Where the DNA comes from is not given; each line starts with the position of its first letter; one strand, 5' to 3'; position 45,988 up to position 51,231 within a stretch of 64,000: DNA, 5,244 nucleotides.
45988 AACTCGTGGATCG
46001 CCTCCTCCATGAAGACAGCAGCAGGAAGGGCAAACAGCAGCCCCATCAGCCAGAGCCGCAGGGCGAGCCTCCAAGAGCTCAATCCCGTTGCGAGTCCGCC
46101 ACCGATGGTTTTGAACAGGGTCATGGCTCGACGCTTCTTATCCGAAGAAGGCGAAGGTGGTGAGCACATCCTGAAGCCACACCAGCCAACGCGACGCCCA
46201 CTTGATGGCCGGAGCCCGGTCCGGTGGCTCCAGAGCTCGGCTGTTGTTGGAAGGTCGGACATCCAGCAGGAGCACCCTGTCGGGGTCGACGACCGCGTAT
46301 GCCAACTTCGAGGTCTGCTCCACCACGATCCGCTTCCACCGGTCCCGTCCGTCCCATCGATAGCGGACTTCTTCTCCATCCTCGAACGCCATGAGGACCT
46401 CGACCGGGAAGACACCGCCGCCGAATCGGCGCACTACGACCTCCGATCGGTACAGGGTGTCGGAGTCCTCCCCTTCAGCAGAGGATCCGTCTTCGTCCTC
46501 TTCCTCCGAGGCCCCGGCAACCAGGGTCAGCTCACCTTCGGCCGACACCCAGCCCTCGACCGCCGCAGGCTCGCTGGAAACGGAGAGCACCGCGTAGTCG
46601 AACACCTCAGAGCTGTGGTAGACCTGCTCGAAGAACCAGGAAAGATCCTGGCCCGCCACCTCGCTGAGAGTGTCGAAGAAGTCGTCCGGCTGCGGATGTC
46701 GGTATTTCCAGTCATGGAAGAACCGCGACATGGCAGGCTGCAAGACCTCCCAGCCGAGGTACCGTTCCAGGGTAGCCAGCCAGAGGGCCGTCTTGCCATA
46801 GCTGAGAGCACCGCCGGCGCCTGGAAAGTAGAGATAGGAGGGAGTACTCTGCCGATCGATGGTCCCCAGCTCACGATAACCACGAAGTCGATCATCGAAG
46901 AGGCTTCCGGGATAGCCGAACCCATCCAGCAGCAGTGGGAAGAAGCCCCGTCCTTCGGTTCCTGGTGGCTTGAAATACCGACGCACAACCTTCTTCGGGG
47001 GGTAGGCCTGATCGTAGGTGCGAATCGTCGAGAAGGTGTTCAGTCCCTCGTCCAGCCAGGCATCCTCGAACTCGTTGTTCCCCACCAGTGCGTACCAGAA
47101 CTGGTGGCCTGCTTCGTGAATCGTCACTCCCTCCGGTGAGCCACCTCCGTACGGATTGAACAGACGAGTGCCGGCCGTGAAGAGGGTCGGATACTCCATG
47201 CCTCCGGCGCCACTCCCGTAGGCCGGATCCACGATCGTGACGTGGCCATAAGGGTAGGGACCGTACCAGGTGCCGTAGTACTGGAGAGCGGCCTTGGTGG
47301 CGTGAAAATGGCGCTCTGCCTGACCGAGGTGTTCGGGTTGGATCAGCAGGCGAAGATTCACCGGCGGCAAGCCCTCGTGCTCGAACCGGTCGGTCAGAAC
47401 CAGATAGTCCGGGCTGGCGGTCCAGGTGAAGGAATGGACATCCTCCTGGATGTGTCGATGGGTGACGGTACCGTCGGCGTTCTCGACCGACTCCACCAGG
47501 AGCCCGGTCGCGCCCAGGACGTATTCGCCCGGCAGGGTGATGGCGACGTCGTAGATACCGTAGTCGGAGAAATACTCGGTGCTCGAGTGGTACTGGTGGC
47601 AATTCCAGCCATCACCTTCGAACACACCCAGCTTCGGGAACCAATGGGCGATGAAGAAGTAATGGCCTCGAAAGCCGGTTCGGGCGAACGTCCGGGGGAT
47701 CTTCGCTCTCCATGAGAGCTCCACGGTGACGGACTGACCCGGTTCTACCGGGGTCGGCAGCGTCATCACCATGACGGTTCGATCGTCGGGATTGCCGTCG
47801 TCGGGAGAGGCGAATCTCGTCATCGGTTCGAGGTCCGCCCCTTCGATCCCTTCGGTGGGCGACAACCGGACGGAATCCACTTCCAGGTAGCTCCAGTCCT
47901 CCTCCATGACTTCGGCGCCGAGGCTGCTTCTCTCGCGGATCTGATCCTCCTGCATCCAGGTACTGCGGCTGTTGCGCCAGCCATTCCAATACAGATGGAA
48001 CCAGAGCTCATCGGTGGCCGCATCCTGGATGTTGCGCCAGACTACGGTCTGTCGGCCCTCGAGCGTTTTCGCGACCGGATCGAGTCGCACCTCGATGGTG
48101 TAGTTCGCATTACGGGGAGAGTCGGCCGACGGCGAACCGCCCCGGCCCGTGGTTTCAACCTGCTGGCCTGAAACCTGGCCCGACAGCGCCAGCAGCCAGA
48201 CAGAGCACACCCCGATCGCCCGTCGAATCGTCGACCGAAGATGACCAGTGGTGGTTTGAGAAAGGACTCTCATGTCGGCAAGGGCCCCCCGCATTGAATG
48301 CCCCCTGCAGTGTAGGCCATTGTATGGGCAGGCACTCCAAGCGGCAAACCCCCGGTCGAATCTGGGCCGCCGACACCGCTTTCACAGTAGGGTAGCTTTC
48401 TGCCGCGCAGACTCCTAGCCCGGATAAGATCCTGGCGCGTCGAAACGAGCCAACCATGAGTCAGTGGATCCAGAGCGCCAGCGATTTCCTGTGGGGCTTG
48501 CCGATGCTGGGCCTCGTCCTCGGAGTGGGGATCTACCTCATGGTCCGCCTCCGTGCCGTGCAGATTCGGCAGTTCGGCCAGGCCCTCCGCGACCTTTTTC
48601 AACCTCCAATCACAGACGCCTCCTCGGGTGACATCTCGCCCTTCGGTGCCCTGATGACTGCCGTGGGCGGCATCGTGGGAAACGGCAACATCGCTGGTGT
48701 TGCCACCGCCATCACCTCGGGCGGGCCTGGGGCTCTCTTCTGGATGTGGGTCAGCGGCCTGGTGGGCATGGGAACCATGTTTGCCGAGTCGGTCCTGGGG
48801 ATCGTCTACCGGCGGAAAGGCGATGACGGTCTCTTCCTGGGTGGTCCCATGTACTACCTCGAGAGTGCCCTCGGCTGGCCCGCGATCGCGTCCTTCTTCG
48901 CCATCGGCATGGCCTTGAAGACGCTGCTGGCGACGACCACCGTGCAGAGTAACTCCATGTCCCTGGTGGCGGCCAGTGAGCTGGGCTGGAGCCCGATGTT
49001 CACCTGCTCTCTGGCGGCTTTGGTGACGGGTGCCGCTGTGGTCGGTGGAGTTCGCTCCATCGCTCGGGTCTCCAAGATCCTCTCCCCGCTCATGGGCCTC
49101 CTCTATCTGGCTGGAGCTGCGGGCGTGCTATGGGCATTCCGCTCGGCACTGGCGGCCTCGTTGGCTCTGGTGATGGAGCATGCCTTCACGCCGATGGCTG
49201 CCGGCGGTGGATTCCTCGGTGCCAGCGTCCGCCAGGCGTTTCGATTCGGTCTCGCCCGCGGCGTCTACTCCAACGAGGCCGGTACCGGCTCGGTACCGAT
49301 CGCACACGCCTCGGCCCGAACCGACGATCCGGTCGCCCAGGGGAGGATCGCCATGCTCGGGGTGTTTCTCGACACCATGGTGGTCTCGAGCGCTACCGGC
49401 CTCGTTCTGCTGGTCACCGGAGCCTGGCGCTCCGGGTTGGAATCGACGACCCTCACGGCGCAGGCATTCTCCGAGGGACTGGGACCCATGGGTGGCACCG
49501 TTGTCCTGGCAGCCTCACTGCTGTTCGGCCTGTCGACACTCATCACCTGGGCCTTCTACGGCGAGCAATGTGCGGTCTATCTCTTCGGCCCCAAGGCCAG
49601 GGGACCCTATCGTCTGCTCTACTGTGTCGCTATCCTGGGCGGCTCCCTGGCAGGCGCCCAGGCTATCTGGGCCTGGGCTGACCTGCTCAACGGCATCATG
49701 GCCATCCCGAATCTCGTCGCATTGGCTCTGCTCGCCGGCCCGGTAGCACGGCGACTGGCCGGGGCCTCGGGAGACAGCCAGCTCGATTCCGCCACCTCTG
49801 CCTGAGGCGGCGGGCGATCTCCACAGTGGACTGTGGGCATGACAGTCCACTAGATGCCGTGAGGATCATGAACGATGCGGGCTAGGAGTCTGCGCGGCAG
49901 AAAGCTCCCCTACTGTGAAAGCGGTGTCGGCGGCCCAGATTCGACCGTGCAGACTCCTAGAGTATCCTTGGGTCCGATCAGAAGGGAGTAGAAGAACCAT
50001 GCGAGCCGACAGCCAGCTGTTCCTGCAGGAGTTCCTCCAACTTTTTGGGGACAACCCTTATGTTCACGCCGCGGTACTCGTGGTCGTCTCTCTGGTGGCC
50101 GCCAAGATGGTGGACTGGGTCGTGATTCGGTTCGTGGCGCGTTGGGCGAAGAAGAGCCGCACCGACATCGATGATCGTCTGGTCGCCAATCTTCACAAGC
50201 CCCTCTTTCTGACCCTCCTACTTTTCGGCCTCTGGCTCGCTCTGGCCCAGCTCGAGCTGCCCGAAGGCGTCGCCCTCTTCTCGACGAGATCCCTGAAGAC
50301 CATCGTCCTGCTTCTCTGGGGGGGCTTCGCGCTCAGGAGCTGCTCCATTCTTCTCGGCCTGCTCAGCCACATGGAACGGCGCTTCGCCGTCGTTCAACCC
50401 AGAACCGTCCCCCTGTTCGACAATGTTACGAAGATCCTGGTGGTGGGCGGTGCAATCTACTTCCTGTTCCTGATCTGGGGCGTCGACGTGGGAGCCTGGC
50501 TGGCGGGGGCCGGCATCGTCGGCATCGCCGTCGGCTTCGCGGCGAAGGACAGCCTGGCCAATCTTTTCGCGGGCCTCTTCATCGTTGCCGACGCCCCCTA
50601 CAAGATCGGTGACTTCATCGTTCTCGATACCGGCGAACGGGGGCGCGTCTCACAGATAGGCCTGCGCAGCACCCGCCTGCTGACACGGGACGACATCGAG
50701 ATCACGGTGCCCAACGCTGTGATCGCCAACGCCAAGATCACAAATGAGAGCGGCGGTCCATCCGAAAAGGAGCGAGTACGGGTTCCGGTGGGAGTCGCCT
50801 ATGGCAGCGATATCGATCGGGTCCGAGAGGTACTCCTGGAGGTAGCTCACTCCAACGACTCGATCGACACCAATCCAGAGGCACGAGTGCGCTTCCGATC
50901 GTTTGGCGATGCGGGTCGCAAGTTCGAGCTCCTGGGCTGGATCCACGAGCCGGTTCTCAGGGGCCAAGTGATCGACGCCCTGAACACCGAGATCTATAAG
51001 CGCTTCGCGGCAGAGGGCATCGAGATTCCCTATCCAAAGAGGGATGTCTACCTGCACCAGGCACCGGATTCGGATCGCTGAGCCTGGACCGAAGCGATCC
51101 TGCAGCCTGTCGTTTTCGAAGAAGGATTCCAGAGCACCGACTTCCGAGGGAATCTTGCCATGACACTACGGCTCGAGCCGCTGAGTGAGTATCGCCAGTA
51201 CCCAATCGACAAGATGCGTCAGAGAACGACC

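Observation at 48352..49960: agcS is bracketed by inverted near-identical copies of the family A arm, in a transposon-like arrangement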

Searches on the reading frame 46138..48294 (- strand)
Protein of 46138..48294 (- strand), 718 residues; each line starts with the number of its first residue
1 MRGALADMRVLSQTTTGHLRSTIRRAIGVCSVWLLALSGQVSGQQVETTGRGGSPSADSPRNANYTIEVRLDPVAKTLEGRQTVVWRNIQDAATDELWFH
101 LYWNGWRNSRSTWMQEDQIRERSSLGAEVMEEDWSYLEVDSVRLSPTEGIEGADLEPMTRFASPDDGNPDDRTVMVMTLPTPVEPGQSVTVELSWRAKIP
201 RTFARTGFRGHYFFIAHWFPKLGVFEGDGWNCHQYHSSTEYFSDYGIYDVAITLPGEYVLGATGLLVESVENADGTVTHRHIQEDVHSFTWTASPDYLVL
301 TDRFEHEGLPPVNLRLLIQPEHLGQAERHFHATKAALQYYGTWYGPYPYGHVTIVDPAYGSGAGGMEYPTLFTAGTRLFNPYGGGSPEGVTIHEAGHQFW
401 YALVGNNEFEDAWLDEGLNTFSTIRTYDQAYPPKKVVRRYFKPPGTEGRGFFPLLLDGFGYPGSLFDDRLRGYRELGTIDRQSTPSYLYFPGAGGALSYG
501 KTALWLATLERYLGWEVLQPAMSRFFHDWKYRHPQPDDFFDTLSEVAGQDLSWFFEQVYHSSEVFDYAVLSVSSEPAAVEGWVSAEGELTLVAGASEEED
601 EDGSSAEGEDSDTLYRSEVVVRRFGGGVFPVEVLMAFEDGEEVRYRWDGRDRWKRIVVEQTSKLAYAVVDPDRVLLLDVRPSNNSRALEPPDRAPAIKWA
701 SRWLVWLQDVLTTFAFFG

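Call 13: search_protein_families(library=pfam, proteins=[window:46138-48294:-])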
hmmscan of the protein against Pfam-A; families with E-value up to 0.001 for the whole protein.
window:46138-48294:- (718 aa): 1 family
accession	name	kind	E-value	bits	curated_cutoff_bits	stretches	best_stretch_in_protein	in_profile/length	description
PF01433.26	Peptidase_M1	-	2.5e-15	57.1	27.7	2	496-557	156-217/218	Peptidase family M1 domain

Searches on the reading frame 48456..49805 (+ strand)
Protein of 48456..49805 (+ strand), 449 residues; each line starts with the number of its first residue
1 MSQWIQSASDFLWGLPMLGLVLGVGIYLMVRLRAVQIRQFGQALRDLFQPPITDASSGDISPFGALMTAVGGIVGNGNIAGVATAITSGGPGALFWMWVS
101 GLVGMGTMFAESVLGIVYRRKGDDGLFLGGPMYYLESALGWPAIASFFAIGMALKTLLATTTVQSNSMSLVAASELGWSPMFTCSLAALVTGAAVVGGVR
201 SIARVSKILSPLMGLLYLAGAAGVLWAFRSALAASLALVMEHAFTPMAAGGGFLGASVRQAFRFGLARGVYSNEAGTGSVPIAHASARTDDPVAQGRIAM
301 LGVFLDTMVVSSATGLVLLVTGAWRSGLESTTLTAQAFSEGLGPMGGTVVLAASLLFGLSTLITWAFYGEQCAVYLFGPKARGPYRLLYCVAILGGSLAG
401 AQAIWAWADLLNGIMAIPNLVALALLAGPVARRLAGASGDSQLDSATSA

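Call 13: search_protein_families(library=pfam, proteins=[window:48456-49805:+])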
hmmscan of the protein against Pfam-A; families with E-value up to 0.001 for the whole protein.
window:48456-49805:+ (449 aa): 1 family
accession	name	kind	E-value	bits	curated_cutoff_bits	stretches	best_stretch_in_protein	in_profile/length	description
PF01235.23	Na_Ala_symp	-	4e-112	375.8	24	1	55-434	8-376/392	Sodium:alanine symporter family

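Call 25: find_encoding_contigs(protein=window:48456-49805:+, flank=6000, max_places=10)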
Protein window:48456-49805:+ (449 aa): no gene with exactly this product is on record in the collection.

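Call 26: find_homologous_proteins(query=window:48456-49805:+, max_evalue=1e-60)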
Query window:48456-49805:+ (449 aa): 7088 proteins with E <= 1e-60 among 8000 candidates; the best 120 are listed.
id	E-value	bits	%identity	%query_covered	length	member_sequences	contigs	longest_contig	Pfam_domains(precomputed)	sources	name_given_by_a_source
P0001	8.3e-271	917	97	100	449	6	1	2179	PF01235.24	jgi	-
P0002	1.3e-249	847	88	100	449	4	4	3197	PF01235.24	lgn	-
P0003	4.4e-249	845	88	100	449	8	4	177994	PF01235.24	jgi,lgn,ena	-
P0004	8.2e-249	844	88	100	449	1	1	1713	PF01235.24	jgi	-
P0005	5.7e-248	841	88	100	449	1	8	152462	PF01235.24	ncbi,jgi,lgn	ncbi:MAG: sodium:alanine symporter family protein [Thermoanaerobaculia bacterium]|jgi:AGCS family al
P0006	7.7e-248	841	89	97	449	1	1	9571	PF01235.24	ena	-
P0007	9.6e-248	841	88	100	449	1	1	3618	PF01235.24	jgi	-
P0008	2.4e-247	839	88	100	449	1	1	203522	PF01235.24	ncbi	-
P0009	1.6e-245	833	87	100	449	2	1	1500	PF01235.24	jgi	-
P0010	1.8e-245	833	87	99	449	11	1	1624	PF01235.24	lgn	-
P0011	3.2e-243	826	87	98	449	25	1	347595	PF01235.24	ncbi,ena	-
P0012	6.1e-242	821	87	98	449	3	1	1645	PF01235.24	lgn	-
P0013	4.4e-239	812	84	100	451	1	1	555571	PF01235.24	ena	-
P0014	2.0e-237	807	87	97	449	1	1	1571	PF01235.24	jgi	jgi:AGCS family alanine or glycine:cation symporter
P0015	3.3e-227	773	90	90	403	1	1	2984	PF01235.24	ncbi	ncbi:MAG: amino acid carrier protein, partial [Thermoanaerobaculia bacterium]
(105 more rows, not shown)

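Call 27: find_encoding_contigs(protein=P0001, flank=6000, max_places=3)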
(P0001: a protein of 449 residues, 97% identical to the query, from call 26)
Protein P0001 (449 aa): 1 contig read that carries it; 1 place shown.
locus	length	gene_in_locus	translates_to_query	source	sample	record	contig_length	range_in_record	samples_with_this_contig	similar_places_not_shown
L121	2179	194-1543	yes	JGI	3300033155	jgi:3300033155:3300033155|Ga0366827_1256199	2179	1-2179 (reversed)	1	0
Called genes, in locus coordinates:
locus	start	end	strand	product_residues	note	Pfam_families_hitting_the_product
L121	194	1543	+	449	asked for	PF01235:Na_Ala_symp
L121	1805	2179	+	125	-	?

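Call 28: find_encoding_contigs(protein=P0003, flank=6000, max_places=4)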
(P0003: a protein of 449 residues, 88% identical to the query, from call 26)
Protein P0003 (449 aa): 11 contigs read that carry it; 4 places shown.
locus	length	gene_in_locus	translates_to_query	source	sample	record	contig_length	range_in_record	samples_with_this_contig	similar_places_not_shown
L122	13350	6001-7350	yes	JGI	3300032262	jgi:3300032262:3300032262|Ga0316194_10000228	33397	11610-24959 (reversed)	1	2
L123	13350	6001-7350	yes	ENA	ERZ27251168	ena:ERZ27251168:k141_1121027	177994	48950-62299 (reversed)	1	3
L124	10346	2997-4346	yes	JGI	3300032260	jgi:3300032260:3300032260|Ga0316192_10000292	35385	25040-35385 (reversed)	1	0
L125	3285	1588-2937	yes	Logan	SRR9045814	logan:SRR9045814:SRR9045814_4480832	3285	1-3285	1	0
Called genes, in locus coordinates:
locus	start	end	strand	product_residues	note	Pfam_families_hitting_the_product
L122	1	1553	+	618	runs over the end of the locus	PF10150:RNase_E_G, PF20833:RNase_E_G_Thio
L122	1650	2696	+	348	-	PF08240:ADH_N, PF16912:Glu_dehyd_C (weak), PF00107:ADH_zinc_N, PF13602:ADH_zinc_N_2 (faint)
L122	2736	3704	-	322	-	-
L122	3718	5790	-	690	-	PF01433:Peptidase_M1 (weak)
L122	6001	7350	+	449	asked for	PF01235:Na_Ala_symp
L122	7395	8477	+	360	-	PF00924:MS_channel_2nd, PF21082:MS_channel_3rd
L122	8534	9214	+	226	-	PF14512:TM1586_NiRdase (faint), PF00881:Nitroreductase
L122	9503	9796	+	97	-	PF00216:Bac_DNA_binding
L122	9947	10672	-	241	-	PF00117:GATase, PF07722:Peptidase_C26 (faint)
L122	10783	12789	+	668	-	PF00069:Pkinase, PF07714:PK_Tyr_Ser-Thr, PF03109:ABC1 (weak), PF01636:APH (weak)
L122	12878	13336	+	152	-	-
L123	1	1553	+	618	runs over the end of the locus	PF10150:RNase_E_G, PF20833:RNase_E_G_Thio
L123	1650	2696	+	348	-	PF08240:ADH_N, PF16912:Glu_dehyd_C (weak), PF00107:ADH_zinc_N, PF13602:ADH_zinc_N_2 (faint)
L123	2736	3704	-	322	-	-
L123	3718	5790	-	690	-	PF01433:Peptidase_M1 (weak)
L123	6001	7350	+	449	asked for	PF01235:Na_Ala_symp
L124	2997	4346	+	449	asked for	PF01235:Na_Ala_symp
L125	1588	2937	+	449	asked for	PF01235:Na_Ala_symp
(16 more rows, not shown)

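Call 29: find_encoding_contigs(protein=P0005, flank=6000, max_places=4)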
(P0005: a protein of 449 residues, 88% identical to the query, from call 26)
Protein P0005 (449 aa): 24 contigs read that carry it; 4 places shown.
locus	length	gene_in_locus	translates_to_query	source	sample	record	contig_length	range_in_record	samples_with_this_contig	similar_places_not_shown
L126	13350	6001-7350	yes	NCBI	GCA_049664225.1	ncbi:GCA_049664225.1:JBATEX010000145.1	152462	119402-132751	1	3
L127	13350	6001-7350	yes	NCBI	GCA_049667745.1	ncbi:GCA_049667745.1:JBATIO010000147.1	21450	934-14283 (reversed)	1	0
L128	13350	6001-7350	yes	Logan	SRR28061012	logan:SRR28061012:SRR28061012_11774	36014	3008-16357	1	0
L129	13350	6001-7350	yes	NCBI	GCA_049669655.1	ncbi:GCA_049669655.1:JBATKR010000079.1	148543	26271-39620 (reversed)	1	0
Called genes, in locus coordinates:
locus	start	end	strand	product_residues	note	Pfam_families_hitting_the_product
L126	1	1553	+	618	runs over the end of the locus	PF10150:RNase_E_G, PF20833:RNase_E_G_Thio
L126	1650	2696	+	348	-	PF08240:ADH_N, PF16912:Glu_dehyd_C (weak), PF00107:ADH_zinc_N, PF13602:ADH_zinc_N_2 (faint)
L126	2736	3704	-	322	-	-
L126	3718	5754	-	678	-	PF01433:Peptidase_M1 (weak)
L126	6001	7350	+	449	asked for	PF01235:Na_Ala_symp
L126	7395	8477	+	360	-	PF00924:MS_channel_2nd, PF21082:MS_channel_3rd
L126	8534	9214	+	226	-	PF14512:TM1586_NiRdase (faint), PF00881:Nitroreductase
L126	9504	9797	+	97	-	PF00216:Bac_DNA_binding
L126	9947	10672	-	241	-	PF00117:GATase, PF07722:Peptidase_C26 (faint)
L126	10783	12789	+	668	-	PF00069:Pkinase, PF07714:PK_Tyr_Ser-Thr, PF03109:ABC1 (weak), PF01636:APH (weak)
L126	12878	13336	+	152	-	-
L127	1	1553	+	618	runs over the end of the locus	PF10150:RNase_E_G, PF20833:RNase_E_G_Thio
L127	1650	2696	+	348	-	PF08240:ADH_N, PF16912:Glu_dehyd_C (weak), PF00107:ADH_zinc_N, PF13602:ADH_zinc_N_2 (faint)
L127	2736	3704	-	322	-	-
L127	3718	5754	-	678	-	PF01433:Peptidase_M1 (weak)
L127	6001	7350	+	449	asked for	PF01235:Na_Ala_symp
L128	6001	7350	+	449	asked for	PF01235:Na_Ala_symp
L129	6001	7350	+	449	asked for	PF01235:Na_Ala_symp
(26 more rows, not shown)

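Call 30: find_encoding_contigs(protein=P0008, flank=6000, max_places=2)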
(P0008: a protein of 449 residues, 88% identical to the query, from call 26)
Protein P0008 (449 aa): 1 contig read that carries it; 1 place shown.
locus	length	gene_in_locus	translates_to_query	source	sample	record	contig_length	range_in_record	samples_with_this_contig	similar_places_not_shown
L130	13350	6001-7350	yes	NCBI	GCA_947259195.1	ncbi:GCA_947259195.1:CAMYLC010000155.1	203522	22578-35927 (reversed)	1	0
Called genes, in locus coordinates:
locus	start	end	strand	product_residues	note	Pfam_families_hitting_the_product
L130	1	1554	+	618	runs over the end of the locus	PF10150:RNase_E_G, PF20833:RNase_E_G_Thio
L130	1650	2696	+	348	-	PF08240:ADH_N, PF16912:Glu_dehyd_C, PF00107:ADH_zinc_N, PF13602:ADH_zinc_N_2 (weak)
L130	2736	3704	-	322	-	-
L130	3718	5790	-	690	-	PF01433:Peptidase_M1 (weak)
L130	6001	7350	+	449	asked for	PF01235:Na_Ala_symp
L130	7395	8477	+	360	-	PF00924:MS_channel_2nd, PF21082:MS_channel_3rd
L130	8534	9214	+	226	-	PF14512:TM1586_NiRdase (faint), PF00881:Nitroreductase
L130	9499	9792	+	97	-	PF00216:Bac_DNA_binding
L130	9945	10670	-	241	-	PF00117:GATase, PF07722:Peptidase_C26 (faint)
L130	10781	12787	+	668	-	PF00069:Pkinase, PF07714:PK_Tyr_Ser-Thr, PF03109:ABC1 (weak), PF01636:APH (weak)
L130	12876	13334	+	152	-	-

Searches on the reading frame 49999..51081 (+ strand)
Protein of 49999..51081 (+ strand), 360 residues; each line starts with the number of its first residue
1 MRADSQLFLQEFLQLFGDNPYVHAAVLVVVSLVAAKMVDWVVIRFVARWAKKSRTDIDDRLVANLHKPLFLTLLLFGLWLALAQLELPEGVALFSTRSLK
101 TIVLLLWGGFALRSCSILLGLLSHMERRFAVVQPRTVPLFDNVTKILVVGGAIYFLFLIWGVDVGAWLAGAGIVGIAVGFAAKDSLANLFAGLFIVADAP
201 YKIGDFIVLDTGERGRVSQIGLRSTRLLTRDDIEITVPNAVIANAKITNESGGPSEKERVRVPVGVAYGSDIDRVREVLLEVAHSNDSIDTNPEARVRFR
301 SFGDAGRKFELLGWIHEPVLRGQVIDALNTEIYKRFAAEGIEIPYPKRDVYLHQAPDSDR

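Call 13: search_protein_families(library=pfam, proteins=[window:49999-51081:+])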
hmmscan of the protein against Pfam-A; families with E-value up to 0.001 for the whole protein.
window:49999-51081:+ (360 aa): 3 families
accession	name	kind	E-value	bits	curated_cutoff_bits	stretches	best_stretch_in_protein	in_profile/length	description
PF00924.24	MS_channel_2nd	-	3.1e-16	59.7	20.2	1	184-251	1-67/68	Mechanosensitive ion channel, beta-domain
PF21082.3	MS_channel_3rd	-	2.5e-13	50.7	21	1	260-343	1-88/88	Mechanosensitive ion channel MscS, C-terminal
PF21088.3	MS_channel_1st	-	9.1e-05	22.8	23.1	1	142-183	1-42/42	Mechanosensitive ion channel, transmembrane helices 2/3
